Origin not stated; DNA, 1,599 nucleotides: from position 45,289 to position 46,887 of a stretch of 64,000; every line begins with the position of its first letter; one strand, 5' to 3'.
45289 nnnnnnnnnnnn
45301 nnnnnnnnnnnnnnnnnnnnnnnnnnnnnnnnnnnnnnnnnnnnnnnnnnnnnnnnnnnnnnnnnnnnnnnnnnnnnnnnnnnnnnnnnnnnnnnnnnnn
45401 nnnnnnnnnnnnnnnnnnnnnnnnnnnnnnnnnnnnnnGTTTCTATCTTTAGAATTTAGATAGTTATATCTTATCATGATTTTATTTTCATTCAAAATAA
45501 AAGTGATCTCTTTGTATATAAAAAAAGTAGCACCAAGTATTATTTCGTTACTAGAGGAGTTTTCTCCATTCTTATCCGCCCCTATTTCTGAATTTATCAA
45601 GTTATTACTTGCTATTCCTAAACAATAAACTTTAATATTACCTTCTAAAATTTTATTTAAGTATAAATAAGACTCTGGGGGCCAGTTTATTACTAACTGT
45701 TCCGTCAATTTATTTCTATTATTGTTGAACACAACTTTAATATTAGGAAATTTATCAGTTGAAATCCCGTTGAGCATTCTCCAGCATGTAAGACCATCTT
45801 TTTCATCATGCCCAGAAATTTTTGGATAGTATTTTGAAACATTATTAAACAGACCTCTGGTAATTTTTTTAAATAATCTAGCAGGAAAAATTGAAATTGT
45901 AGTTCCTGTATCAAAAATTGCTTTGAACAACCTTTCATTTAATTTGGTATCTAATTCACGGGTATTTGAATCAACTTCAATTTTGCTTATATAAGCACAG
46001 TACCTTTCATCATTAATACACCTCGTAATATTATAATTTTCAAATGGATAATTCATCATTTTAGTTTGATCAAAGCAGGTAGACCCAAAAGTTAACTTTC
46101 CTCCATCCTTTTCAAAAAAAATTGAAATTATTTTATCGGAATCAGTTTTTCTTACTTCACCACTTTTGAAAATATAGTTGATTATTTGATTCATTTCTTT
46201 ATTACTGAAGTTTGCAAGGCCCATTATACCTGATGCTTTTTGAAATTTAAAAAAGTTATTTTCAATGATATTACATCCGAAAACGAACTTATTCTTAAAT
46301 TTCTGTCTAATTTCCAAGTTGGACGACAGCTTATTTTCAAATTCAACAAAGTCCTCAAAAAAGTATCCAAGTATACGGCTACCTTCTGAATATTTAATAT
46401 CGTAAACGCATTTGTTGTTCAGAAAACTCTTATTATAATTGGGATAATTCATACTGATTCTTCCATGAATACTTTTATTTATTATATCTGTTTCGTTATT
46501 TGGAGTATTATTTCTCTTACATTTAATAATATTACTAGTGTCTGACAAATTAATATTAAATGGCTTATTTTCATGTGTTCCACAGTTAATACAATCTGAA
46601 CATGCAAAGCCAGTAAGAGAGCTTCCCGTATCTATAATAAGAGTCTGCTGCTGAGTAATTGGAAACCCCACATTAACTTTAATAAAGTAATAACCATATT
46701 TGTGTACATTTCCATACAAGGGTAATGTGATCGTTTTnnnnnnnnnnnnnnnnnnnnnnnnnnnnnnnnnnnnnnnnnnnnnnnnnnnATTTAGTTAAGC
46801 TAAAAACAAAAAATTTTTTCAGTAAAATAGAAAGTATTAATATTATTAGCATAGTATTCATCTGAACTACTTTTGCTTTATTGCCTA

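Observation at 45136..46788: Membrane-anchored A1 aspartic protease with plasmepsin V/BACE-like topology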

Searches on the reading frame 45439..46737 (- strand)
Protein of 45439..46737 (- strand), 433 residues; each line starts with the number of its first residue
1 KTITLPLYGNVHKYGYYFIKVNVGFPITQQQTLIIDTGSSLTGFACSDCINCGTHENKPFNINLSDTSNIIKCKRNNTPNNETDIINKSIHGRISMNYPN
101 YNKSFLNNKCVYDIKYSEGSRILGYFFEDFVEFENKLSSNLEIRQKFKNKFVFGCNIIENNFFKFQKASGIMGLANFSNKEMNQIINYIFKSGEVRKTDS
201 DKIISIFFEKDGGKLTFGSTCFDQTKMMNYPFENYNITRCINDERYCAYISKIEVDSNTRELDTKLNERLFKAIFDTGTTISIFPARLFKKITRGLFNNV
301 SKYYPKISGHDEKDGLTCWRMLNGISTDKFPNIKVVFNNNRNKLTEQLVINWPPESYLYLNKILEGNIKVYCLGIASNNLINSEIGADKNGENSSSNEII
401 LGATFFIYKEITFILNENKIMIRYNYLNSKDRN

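Call 67: predict_structure(alignment_id=A3)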
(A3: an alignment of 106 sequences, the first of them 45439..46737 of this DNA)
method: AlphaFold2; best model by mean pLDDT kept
length: 433 residues; sequences in the alignment: 106
mean_pLDDT: 83.8   pTM: 0.87
mean pLDDT of the five models: 83.8, 83.5, 82.3, 81.9, 81.3
residues with pLDDT >= 90: 251; 70-90: 83; 50-70: 74; < 50: 25
segments of 3 or more residues with pLDDT < 50: 78-93, 140-144
pLDDT, mean of each block of 10 residues (from residue 1): 90 97 96 96 96 96 97 63 45 55 81 88 94 69 61 95 95 80 77 65 93 90 63 86 91 85 66 96 94 93 86 87 92 93 78 96 95 93 66 71 97 93 76 46
secondary structure, 60 per line:
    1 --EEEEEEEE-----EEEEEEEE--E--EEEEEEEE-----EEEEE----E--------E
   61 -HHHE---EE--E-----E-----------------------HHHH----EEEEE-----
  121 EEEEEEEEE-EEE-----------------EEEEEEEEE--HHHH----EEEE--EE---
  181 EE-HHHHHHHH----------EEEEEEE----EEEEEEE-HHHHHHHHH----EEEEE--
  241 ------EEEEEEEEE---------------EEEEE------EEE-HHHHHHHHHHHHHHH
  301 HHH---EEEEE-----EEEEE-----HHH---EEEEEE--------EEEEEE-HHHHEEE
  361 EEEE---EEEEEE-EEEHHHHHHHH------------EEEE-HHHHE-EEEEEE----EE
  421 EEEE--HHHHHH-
elements in order: E3-10 E16-23 E29-36 E42-46 H103-106 E111-115 E121-129 E131-133 E151-159 H162-165 E170-173 H184-191 E202-208 E213-219 H221-229 E234-238 E247-255 E271-275 E282-284 H286-303 E307-311 E317-321 E333-338 E347-352 H354-357 E358-364 E368-373 E375-377 H378-385 E398-401 H403-406 E409-414 E419-424 H427-432

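Call 69: fold_search(model_id=the predicted structure, library=pdb)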
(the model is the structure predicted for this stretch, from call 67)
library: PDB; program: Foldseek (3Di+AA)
matches with E <= 10: 701; with E <= 0.001: 552
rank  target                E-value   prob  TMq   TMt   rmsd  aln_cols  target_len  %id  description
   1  8tyf                  1.6e-28  1.00  0.66  0.71   4.8       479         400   21  Plasmodium vivax PMV-WM06 inhibitor complex (released 2024-08-28)
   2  4zl4_A                5.3e-28  1.00  0.67  0.73   4.9       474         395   21  Plasmepsin V from Plasmodium vivax bound to a transition state mimetic (WEHI-842) (released 2015-07-15)
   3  6c4g_A                3.1e-27  1.00  0.68  0.74   4.4       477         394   21  Plasmepsin V from Plasmodium vivax bound to a transition state mimetic (WEHI-601) (released 2018-06-13)
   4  8tyg_A                3.3e-27  1.00  0.68  0.72   5.0       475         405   21  Plasmodium vivax PMV-WM08 inhibitor complex (released 2024-08-28)
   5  8fxq_B                3.5e-21  1.00  0.60  0.78   4.3       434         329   16  The Crystal Sturucture of Rhizopuspepsin with a bound modified peptide inhibitor generated by de novo drug design. (released 2023-02-08)
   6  1uh7                  8.0e-21  1.00  0.60  0.78   4.3       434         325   17  Crystal structure of rhizopuspepsin at pH 4.6 (released 2004-06-26)
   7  8fxq_A                9.4e-21  1.00  0.59  0.77   4.5       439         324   17  The Crystal Sturucture of Rhizopuspepsin with a bound modified peptide inhibitor generated by de novo drug design. (released 2023-02-08)
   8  1cms                  2.6e-20  1.00  0.61  0.80   4.4       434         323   15  THE THREE-DIMENSIONAL STRUCTURE OF RECOMBINANT BOVINE CHYMOSIN AT 2.3 ANGSTROMS RESOLUTION (released 1990-01-15)
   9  3cms                  5.9e-20  1.00  0.60  0.79   4.6       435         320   14  ENGINEERING ENZYME SUB-SITE SPECIFICITY: PREPARATION, KINETIC CHARACTERIZATION AND X-RAY ANALYSIS AT 2.0-ANGSTROMS RESOL (released 1992-10-15)
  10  2apr                  7.3e-20  1.00  0.60  0.78   4.2       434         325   17  STRUCTURE AND REFINEMENT AT 1.8 ANGSTROMS RESOLUTION OF THE ASPARTIC PROTEINASE FROM RHIZOPUS CHINENSIS (released 1987-07-16)
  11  3zl7_A                1.9e-19  1.00  0.62  0.73   5.3       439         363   16  BACE2 FYNOMER COMPLEX (released 2013-05-29)
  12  4di2_B                7.9e-19  1.00  0.63  0.71   4.8       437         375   15  Crystal structure of BACE1 in complex with hydroxyethylamine inhibitor 37 (released 2012-10-10)
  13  4hzt                  7.9e-19  1.00  0.61  0.67   4.9       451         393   15  Structure-based design of novel dihydroisoquinoline BACE-1 inhibitors that do not engage the catalytic aspartates (released 2013-03-06)
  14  4ivs                  1.0e-18  1.00  0.62  0.71   4.7       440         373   16  Crystal structure of BACE1 with its inhibitor (released 2013-11-13)
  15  3qi1                  1.0e-18  1.00  0.63  0.70   4.8       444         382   15  Design and synthesis of hydroxyethylamine (hea) BACE-1 inhibitors: prime side chromane-containing inhibitors (released 2012-03-28)
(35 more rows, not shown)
